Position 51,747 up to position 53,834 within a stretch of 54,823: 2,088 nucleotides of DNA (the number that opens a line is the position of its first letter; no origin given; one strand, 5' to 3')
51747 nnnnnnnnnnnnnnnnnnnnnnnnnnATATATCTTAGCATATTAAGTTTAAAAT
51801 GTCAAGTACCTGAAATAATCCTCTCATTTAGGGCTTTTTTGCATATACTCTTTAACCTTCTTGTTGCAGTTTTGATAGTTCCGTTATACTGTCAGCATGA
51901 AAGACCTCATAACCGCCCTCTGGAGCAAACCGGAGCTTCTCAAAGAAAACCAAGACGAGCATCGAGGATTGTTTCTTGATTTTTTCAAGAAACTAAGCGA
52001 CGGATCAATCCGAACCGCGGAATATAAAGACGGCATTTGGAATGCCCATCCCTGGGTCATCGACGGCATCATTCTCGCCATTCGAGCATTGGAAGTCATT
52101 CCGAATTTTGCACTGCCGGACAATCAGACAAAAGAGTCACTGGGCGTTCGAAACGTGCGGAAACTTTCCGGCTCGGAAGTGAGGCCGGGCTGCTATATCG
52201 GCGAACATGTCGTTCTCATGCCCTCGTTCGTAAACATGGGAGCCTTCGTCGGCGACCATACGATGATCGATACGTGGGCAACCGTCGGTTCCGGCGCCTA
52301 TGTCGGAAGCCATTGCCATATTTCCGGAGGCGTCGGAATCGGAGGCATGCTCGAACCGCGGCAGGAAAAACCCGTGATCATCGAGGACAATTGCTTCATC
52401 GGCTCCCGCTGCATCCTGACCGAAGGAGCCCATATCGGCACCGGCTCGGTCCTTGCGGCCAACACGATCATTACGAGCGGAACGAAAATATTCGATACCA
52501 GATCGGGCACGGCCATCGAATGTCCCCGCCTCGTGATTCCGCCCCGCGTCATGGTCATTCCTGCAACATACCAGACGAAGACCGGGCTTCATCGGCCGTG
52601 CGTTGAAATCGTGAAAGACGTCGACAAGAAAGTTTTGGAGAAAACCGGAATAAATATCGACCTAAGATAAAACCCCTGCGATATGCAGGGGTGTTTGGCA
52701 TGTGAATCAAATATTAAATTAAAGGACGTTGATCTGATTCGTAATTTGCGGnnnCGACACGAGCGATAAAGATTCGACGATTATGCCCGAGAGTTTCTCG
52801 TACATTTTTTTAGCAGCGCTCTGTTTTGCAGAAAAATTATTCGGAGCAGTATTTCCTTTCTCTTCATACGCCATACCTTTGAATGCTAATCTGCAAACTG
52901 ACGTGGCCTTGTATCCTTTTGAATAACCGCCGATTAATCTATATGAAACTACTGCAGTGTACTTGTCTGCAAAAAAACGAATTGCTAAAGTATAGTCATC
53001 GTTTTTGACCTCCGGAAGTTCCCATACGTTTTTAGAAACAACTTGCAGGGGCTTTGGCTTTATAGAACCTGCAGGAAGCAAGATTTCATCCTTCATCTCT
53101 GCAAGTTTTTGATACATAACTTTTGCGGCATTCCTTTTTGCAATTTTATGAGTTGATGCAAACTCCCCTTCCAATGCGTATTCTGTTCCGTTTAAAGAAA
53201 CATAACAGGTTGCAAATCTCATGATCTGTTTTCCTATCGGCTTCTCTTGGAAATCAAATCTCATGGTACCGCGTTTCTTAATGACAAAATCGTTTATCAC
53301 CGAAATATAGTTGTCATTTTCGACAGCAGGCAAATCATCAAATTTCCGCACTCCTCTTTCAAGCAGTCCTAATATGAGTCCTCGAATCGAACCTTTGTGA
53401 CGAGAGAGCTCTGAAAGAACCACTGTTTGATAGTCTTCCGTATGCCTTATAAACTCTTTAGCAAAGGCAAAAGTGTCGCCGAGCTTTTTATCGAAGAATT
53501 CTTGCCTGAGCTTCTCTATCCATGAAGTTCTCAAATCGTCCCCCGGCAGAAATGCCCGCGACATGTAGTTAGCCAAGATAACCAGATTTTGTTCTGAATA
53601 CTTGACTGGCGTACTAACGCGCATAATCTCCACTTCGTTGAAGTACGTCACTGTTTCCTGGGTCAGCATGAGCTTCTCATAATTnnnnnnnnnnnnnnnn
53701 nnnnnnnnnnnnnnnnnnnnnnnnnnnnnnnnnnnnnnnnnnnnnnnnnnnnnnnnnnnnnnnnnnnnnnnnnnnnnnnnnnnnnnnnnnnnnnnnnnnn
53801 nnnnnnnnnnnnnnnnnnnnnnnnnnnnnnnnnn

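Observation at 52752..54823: Bacterial DEAH helicase with two C-terminal dsRBD-like domains and degenerate motifs V/VI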

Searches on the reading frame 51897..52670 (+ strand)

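Call 28: search_protein_families(library=pfam, proteins=[window:51897-52670:+], max_evalue=0.01)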
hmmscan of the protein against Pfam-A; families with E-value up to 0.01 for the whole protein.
window:51897-52670:+ (257 aa): 5 families
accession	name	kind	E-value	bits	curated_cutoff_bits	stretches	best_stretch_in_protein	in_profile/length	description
PF00132.30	Hexapep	-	1.5e-18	66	27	2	160-193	2-35/36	Bacterial transferase hexapeptide (six repeats)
PF14602.12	Hexapep_2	-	7.6e-12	45.2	27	1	159-193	1-33/34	Hexapeptide repeat of succinyl-transferase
PF25084.1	LbH_EIF2B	-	1.5e-09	38.3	54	2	116-198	22-99/105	EIF2B subunit epsilon LbH domain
PF14805.11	THDPS_N_2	-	2.9e-08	34.2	25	1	1-63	2-66/67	Tetrahydrodipicolinate N-succinyltransferase N-terminal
PF21711.3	DCTN5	-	0.001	19.2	40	0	160-197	108-145/182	Dynactin subunit 5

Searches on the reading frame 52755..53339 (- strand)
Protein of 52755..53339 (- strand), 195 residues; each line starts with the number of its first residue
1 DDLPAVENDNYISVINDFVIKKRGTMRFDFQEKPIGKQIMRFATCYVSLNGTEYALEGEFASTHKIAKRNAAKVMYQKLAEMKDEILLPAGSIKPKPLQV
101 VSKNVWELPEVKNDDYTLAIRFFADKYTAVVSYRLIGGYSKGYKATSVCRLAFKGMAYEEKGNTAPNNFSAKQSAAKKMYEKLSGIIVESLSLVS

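Call 21: search_solved_structures(query=A2, max_evalue=10, show_alignments=3)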
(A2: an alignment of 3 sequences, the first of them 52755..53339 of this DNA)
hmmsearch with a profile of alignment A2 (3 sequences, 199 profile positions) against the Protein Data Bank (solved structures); distinct sequences matched with E-value up to 10: 6.
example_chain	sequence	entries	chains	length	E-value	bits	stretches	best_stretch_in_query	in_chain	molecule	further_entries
1x48_A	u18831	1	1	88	0.024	17.7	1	120-187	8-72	Interferon-induced, double-stranded RNA-activated protein kinase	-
6htu_A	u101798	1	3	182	0.5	13.3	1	29-187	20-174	Double-stranded RNA-binding protein Staufen homolog 1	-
3kg6_A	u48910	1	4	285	0.58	13.1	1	86-133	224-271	CurF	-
6sdw_A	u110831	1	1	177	0.69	12.9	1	67-187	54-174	Double-stranded RNA-binding protein Staufen homolog 1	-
1whq_A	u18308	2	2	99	0.81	12.7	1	35-86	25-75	RNA helicase A | ATP-dependent RNA helicase A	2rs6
1e5x_A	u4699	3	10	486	1.1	12.3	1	100-124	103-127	THREONINE SYNTHASE | THREONINE SYNTHASE 1, CHLOROPLASTIC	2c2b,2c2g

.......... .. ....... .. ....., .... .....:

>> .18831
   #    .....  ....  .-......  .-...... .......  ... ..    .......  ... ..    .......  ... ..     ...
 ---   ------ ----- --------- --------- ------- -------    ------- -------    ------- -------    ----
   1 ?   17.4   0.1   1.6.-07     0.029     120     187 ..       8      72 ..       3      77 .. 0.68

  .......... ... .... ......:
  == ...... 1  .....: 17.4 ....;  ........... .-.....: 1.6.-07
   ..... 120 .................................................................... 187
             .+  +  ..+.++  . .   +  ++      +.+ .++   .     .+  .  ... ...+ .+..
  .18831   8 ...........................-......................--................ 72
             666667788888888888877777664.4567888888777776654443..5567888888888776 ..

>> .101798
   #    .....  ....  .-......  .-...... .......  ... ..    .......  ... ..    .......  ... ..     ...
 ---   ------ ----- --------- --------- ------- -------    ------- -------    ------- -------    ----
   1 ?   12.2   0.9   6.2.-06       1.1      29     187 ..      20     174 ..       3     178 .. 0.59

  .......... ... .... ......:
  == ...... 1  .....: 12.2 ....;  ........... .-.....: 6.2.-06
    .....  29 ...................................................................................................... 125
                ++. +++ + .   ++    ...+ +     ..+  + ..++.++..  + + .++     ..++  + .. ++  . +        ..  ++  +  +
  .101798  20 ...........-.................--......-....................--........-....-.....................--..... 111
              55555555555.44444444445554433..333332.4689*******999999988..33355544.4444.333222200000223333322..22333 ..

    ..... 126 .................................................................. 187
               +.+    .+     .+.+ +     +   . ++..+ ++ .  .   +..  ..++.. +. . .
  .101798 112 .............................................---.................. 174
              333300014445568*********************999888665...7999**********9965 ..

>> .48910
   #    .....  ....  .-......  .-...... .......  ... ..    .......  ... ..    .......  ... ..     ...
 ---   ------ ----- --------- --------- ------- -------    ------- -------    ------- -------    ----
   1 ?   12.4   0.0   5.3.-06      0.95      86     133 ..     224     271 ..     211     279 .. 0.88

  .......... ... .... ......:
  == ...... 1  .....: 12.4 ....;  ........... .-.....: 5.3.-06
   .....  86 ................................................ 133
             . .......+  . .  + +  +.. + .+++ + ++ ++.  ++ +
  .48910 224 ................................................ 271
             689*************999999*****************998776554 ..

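Call 30: predict_structure(alignment_id=A2)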
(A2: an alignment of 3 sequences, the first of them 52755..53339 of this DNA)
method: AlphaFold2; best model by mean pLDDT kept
length: 195 residues; sequences in the alignment: 3
mean_pLDDT: 78.9   pTM: 0.49
mean pLDDT of the five models: 78.9, 77.1, 77.0, 75.6, 74.5
residues with pLDDT >= 90: 40; 70-90: 116; 50-70: 18; < 50: 21
segments of 3 or more residues with pLDDT < 50: 87-103
pLDDT, mean of each block of 10 residues (from residue 1): 76 85 85 83 86 84 87 89 54 37 67 91 85 75 78 84 89 95 83 52
secondary structure, 60 per line:
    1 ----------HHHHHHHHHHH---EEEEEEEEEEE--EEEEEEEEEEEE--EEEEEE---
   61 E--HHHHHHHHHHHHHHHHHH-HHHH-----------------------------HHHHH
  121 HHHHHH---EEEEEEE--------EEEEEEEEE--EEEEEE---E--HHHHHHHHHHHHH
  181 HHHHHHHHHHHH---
elements in order: H11-21 E25-35 E38-49 E52-57 H64-81 H83-86 H116-126 E130-136 E145-153 E156-161 H168-192

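Call 34: fold_search(model_id=the predicted structure, library=pdb)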
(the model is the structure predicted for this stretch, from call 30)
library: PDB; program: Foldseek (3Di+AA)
matches with E <= 10: 1349; with E <= 0.001: 20
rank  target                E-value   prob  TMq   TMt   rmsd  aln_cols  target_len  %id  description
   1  7zpk_C                2.5e-08  1.00  0.32  0.27  23.6       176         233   18  Mammalian Dicer in the "pre-dicing state" with pre-miR-15a substrate and TARBP2 subunit (released 2022-11-16)
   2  8dg7_K                8.6e-08  1.00  0.34  0.36  44.3       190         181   17  Structural Basis of MicroRNA Biogenesis by Dicer-1 and Its Partner Protein Loqs-PB - complex III (released 2022-11-16)
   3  8dg5_K                3.1e-07  1.00  0.34  0.27  28.6       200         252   18  Structural Basis of MicroRNA Biogenesis by Dicer-1 and Its Partner Protein Loqs-PB - complex IIb (released 2022-11-16)
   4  5ztm_B                5.9e-07  1.00  0.33  0.38  16.2       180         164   16  Crystal structure of MLE dsRBDs in complex with roX2 (R2H1) (released 2019-03-06)
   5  8dfv_K                1.1e-06  1.00  0.34  0.27  19.9       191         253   13  Structural Basis of MicroRNA Biogenesis by Dicer-1 and Its Partner Protein Loqs-PB - complex IIa (released 2022-11-16)
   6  2n3f_MODEL_1_A        2.6e-06  1.00  0.29  0.36  14.9       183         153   16  Solution structure of both dsRBDs of DRB4 along with linker (viz. DRB4(1-153)) (released 2016-09-07)
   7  5n8l_MODEL_1_A        3.9e-06  1.00  0.30  0.36  16.6       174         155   15  Structure of TRBP dsRBD 1 and 2 in complex with a 19 bp siRNA (Complex B) (released 2018-02-21)
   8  5ztm_A                4.1e-06  1.00  0.33  0.37  15.7       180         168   15  Crystal structure of MLE dsRBDs in complex with roX2 (R2H1) (released 2019-03-06)
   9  2l3j_MODEL_1_A        5.5e-06  1.00  0.27  0.23  23.2       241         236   14  The solution structure of the ADAR2 dsRBM-RNA complex reveals a sequence-specific read out of the minor groove (released 2010-10-27)
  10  9kbz_A                6.6e-06  1.00  0.31  0.05  31.2       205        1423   12  Cryo-EM structure of DCL4-DRB4CTD-dsRNA complex (released 2026-02-18)
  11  6i3r_MODEL_1_A        6.6e-06  1.00  0.31  0.24  60.8       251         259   12  Structure, dynamics and roX2-lncRNA binding of tandem double-stranded RNA binding domains dsRBD1/2 of Drosophi (released 2019-02-20)
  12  8dga_K                7.4e-06  1.00  0.33  0.36  43.2       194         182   18  Structural Basis of MicroRNA Biogenesis by Dicer-1 and Its Partner Protein Loqs-PB - complex IV (released 2022-11-16)
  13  5dv7_C                2.5e-05  1.00  0.25  0.34  15.4       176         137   16  Crystal Structure of NF90 tandem dsRBDs with dsRNA (released 2016-01-13)
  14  7v6c_B                4.8e-05  1.00  0.27  0.21  16.3       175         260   12  Structure of the Dicer-2-R2D2 heterodimer bound to small RNA duplex (released 2022-03-23)
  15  9asm_B                5.7e-05  0.99  0.26  0.21  19.4       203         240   16  Human Drosha and DGCR8 in complex with Pri-let-7f1 (released 2024-09-04)
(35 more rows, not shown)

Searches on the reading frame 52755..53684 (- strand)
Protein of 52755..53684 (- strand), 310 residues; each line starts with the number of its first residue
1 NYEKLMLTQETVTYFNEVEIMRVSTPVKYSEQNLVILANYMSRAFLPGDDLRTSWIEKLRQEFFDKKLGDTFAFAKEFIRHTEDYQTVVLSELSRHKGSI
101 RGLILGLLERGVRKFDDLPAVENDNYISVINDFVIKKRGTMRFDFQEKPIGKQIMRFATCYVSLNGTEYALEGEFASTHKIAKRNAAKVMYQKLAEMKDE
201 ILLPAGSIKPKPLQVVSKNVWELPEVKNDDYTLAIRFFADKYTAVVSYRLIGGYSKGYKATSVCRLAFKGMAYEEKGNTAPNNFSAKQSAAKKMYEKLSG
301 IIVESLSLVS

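Call 32: search_protein_representatives(protein=window:52755-53684:-)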
Query: 310 residues. Proteins with E-value up to 0.001 (for the whole library): 6; up to 1e-10: 6; up to 1e-30: 2. The best 6 are listed.
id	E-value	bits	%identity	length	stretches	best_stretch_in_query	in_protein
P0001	7.9e-201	681.5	100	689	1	1-310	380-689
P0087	1.8e-60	220.9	44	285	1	21-308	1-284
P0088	1.1e-23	100.2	36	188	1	6-196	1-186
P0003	9.4e-22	93.9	35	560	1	1-197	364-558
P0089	4.7e-20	88.3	35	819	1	1-197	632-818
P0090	7.0e-19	84.5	47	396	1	1-115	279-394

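Call 36: search_protein_families(library=padloc, proteins=[P0089], max_evalue=0.01)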
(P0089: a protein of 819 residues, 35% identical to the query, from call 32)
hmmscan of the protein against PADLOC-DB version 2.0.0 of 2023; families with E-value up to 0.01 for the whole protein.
P0089 (819 aa): 5 families
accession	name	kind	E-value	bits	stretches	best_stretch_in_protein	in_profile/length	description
PDLC00938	Cas3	-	5.4e-10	37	1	122-171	127-174/358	CRISPR-associated helicase Cas3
PDLC01252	Cas3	-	2.8e-08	31.6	1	27-284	3-266/324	CAS-I; effector_G3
PDLC01767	Cas3e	-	0.00016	18.3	1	121-191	328-393/680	-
PDLC01710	Cas3a1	-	0.00068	16.2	0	122-159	346-383/745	Cas3_1_CAS-I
PDLC04140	mad8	-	0.0086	13.6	0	20-63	24-68/314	mads_8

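Call 37: search_protein_families(library=phrogs, proteins=[P0089], max_evalue=0.01)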
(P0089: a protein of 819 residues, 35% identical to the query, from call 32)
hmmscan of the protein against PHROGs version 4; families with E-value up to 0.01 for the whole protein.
P0089 (819 aa): 1 family
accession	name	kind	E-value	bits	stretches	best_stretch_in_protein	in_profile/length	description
phrog_16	-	DNA, RNA and nucleotide metabolism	5.4e-05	22.6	1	22-327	289-589/986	DNA helicase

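Call 38: find_encoding_contigs(protein=P0089, flank=10000)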
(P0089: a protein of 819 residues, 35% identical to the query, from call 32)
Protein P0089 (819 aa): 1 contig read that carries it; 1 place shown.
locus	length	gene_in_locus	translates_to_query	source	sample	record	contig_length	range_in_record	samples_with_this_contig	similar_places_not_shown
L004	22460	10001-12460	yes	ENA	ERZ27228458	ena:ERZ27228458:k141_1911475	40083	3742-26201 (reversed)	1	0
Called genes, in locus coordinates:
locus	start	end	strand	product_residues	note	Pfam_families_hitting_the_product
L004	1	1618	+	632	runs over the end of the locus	PF06480:FtsH_ext (weak), PF06068:TIP49 (faint), PF00004:AAA, PF23902:AAA_lid_PRS2_C (faint), PF17862:AAA_lid_3, PF01434:Peptidase_M41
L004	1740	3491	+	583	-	PF01471:PG_binding_1 (weak)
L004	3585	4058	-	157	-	-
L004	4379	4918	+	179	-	-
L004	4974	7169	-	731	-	PF17191:RecG_wedge, PF01336:tRNA_anti-codon, PF00270:DEAD, PF04851:ResIII, PF00271:Helicase_C, PF19833:RecG_dom3_C (weak)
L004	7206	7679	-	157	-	-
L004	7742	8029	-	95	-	PF00076:RRM_1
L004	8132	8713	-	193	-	PF06736:TMEM175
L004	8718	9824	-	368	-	PF00933:Glyco_hydro_3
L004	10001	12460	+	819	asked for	PF00270:DEAD, PF00271:Helicase_C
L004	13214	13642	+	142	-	PF07291:MauE (weak), PF07681:DoxX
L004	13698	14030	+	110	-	-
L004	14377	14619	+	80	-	PF01541:GIY-YIG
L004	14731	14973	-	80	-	-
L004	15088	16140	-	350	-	PF01966:HD (weak)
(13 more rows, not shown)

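Call 39: find_encoding_contigs(protein=P0087, flank=10000)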
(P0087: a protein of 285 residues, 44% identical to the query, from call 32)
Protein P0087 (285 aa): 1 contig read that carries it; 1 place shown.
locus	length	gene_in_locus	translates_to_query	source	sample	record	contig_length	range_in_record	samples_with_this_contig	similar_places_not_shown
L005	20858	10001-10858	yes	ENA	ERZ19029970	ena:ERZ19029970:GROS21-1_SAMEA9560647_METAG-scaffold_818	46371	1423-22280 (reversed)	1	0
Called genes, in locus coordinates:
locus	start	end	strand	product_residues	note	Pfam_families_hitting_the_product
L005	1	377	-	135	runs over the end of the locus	PF00173:Cyt-b5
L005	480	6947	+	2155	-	PF07691:PA14, PF17164:DUF5122 (faint), PF03160:Calx-beta, PF27237:AF_1625_C, PF01471:PG_binding_1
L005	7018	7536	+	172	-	-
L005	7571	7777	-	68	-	-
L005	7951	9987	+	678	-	-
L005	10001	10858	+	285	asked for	PF00035:dsrm (weak)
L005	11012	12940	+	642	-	-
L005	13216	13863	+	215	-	PF01810:LysE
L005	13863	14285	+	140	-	PF01641:SelR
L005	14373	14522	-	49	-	-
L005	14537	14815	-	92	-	PF01741:MscL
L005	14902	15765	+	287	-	PF00730:HhH-GPD, PF00633:HHH (weak)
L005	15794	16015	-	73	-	-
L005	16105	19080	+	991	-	PF00580:UvrD-helicase, PF13245:AAA_19, PF13361:UvrD_C, PF13538:UvrD_C_2 (faint), PF08696:Dna2 (weak), PF12705:PDDEXK_1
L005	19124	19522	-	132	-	-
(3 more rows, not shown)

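Call 40: find_encoding_contigs(protein=P0090, flank=10000)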
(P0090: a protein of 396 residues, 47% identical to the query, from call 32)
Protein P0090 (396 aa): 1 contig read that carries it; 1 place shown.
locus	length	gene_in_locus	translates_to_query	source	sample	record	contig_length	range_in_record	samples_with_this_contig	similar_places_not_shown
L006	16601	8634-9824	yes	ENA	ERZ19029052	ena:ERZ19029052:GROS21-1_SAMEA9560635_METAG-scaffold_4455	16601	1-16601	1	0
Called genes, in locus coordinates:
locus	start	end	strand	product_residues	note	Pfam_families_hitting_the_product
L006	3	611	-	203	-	?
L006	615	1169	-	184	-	-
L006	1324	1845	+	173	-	PF07681:DoxX (weak)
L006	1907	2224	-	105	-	-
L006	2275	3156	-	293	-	-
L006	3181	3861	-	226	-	-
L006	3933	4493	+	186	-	PF04073:tRNA_edit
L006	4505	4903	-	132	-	-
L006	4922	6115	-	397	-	PF00817:IMS, PF11799:IMS_C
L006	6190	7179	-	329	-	PF01594:AI-2E_transport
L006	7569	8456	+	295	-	PF04851:ResIII (faint), PF00270:DEAD, PF00271:Helicase_C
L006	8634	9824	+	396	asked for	PF21010:HA2_C (faint)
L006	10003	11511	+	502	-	-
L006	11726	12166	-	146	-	-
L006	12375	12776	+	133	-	-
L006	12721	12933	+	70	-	-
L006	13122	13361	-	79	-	-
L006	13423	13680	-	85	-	-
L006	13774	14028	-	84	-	PF01649:Ribosomal_S20p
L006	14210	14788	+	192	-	PF01330:RuvA_N, PF00633:HHH (faint), PF14520:HHH_5, PF07499:RuvA_C (weak)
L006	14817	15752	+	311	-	PF01149:Fapy_DNA_glyco, PF06831:H2TH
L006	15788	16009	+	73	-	-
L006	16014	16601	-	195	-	?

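Call 41: find_encoding_contigs(protein=P0088, flank=10000)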
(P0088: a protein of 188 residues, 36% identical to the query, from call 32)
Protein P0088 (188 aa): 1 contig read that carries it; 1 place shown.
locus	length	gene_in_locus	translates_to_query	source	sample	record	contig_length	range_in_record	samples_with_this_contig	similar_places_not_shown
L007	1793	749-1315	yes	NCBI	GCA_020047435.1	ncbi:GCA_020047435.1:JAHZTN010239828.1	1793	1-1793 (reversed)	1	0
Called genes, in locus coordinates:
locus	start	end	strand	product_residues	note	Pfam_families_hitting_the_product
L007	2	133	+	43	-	?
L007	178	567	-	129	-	-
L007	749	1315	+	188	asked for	-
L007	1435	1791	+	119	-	?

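Call 74: search_protein_families(library=ncbifam, proteins=[P0089, L006:10003-11508:+], max_evalue=0.01)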
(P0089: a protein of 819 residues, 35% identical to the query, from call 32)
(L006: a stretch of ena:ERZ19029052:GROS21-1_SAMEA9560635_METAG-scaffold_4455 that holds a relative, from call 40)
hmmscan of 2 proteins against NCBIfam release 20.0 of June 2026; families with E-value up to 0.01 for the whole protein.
P0089 (819 aa): 5 families
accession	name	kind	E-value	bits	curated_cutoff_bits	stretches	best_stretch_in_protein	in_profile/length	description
TIGR01967.1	DEAH_box_HrpA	equivalog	9.4e-78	262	722.75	1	6-647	65-713/1284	ATP-dependent RNA helicase HrpA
NF008348.1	PRK11131.1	equivalog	3.7e-71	239.8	1400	1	6-645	66-714/1287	ATP-dependent RNA helicase HrpA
TIGR01970.1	DEAH_box_HrpB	equivalog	5.9e-70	236.6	546.15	1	7-442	1-445/825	ATP-dependent helicase HrpB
NF008662.0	PRK11664.1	equivalog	1.6e-60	205.3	1053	1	6-446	3-453/813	ATP-dependent helicase HrpB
TIGR01587.1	cas3_core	equivalog_domain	2.1e-09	37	102.45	1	122-171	127-174/358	CRISPR-associated helicase Cas3'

L006:10003-11508:+ (502 aa): 0 families
